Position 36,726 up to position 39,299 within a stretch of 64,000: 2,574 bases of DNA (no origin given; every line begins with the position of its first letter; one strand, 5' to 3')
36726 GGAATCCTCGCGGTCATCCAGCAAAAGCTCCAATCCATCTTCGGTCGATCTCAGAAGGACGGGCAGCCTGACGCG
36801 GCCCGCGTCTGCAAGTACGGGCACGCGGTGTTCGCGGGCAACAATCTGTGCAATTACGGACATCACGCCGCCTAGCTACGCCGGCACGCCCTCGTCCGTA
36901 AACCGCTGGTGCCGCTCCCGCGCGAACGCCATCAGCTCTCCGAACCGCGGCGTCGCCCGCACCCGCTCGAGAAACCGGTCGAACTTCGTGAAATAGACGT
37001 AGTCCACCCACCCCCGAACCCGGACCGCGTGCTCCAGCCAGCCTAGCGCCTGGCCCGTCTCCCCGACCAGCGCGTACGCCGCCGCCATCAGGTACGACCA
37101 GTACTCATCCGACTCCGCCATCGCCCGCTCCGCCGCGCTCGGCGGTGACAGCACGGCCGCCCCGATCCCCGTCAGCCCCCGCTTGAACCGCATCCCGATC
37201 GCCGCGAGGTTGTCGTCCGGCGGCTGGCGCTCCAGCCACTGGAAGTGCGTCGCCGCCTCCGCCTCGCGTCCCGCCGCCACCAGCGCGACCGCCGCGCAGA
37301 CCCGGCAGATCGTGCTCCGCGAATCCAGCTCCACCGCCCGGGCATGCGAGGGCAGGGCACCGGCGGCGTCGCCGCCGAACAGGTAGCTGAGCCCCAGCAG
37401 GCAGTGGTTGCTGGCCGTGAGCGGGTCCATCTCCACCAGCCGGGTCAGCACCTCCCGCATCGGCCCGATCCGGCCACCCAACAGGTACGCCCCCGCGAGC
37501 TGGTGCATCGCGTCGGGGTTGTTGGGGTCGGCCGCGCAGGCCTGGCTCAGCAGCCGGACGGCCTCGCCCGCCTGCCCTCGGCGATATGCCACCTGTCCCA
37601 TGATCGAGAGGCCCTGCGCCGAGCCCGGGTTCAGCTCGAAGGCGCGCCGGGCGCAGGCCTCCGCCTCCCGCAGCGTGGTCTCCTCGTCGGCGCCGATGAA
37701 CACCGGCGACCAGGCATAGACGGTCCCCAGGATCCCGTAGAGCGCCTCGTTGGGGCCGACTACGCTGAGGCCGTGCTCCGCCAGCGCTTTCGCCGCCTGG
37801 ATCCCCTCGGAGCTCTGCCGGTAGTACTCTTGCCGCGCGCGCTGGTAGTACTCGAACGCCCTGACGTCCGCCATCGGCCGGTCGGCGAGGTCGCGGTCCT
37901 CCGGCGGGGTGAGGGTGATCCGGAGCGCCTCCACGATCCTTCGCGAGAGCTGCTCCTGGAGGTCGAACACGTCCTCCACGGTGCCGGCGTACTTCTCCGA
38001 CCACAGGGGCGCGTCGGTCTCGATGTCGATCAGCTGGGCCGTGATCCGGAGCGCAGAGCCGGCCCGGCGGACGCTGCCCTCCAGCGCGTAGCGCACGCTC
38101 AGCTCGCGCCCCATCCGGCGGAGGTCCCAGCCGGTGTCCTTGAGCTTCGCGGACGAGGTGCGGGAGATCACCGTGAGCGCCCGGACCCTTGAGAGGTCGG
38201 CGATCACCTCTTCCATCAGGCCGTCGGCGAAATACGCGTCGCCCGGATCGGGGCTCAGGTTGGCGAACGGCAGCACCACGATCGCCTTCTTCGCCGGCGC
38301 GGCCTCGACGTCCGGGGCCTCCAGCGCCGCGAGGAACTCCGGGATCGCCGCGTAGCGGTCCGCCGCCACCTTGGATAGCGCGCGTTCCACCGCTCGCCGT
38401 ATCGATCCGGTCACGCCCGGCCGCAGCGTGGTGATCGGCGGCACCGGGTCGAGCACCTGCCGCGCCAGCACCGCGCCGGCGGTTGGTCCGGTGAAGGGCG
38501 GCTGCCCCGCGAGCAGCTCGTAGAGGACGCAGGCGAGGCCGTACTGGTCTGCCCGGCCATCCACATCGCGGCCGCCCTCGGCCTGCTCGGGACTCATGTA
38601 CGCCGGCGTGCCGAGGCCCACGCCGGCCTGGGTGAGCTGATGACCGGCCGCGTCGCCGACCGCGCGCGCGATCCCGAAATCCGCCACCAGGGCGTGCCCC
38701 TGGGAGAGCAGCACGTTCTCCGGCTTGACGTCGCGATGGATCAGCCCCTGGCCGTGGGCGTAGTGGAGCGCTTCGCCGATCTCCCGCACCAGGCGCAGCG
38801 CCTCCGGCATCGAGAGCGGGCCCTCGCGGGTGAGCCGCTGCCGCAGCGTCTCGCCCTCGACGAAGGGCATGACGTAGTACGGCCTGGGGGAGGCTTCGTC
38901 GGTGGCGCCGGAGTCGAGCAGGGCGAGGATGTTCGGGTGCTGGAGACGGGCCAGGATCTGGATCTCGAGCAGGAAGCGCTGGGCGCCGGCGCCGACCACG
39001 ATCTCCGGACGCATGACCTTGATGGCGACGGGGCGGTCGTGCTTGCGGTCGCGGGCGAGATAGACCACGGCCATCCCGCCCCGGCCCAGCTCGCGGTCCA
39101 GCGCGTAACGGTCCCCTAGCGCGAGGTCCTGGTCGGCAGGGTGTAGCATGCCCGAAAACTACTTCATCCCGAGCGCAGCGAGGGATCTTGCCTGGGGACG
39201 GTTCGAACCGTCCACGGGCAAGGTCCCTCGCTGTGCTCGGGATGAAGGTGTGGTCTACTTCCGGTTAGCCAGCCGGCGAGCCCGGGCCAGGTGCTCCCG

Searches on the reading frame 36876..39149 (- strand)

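Call 8: search_protein_families(library=pfam, proteins=[window:36876-39149:-], max_evalue=0.001)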
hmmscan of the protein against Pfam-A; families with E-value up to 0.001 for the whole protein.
window:36876-39149:- (757 aa): 12 families
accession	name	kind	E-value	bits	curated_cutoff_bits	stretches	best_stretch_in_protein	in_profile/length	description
PF00069.31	Pkinase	-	6.4e-44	150.8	31.7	1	15-223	1-201/263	Protein kinase domain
PF07714.23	PK_Tyr_Ser-Thr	-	2.6e-27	96.2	23.1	1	17-225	3-211/258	Protein tyrosine and serine/threonine kinase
PF12895.13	ANAPC3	-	3.2e-09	37.4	27.2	0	493-556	5-67/82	Anaphase-promoting complex, cyclosome, subunit 3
PF14559.12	TPR_19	-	3.4e-08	34.1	25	1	523-576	3-56/68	Tetratricopeptide repeat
PF13428.12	TPR_14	-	3.8e-08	33.7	23.5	1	517-552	7-42/44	Tetratricopeptide repeat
PF13431.12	TPR_17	-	2.6e-07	30.8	24.4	0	534-560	2-28/34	Tetratricopeptide repeat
PF01636.29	APH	-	4.5e-07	30.3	23.2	1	40-128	22-104/239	Phosphotransferase enzyme family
PF13414.12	TPR_11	-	2.6e-06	27.4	26.8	1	518-556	1-39/42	TPR repeat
PF07719.23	TPR_2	-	7.4e-05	23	27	0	512-544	2-34/34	Tetratricopeptide repeat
PF13432.12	TPR_16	-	0.00024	21.9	32.7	1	494-545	14-65/65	Tetratricopeptide repeat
PF13181.12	TPR_8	-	0.00063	20.1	25.7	0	546-576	2-32/34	Tetratricopeptide repeat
PF23914.1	TPR_CcmH_CycH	-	0.00084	19.6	42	0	496-552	69-128/158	Cytochrome c-type biogenesis protein H TPR domain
